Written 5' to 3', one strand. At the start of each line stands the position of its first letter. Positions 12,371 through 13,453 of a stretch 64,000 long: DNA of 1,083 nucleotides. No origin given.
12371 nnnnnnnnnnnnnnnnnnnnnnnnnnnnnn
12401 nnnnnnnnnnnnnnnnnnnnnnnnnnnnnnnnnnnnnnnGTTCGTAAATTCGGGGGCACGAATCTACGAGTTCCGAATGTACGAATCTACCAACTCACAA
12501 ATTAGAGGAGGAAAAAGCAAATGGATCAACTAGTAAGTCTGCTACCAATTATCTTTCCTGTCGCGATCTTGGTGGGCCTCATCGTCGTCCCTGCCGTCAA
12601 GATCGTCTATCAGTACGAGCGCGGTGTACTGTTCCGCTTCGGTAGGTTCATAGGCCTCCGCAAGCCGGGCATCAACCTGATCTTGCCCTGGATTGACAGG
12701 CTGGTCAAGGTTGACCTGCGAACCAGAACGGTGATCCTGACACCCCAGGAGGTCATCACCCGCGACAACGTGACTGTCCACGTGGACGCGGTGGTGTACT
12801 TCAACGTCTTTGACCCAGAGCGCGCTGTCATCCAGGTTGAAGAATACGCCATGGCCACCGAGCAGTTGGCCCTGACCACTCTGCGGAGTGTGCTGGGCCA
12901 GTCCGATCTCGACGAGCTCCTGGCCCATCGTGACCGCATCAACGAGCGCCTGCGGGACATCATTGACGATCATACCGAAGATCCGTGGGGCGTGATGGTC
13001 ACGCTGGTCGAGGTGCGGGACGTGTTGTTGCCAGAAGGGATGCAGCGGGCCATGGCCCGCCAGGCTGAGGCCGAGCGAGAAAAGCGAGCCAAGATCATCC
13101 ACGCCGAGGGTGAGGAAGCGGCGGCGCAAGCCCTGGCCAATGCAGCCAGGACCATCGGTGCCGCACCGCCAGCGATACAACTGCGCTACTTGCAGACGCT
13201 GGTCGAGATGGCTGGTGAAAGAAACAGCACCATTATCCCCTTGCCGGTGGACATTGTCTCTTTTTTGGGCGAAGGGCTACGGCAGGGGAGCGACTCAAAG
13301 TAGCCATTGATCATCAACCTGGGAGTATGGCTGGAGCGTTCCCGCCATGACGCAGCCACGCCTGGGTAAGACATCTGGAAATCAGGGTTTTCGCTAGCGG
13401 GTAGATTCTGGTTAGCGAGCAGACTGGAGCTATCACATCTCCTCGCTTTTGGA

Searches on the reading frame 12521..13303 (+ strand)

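Call 61: search_protein_families(library=pfam, proteins=[window:12521-13303:+], max_evalue=0.000001)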
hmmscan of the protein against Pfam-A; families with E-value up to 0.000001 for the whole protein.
window:12521-13303:+ (260 aa): 1 family
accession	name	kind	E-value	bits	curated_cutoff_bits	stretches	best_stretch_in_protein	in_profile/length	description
PF01145.31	Band_7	-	8.7e-36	124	23.6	1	28-198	2-175/176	SPFH domain / Band 7 family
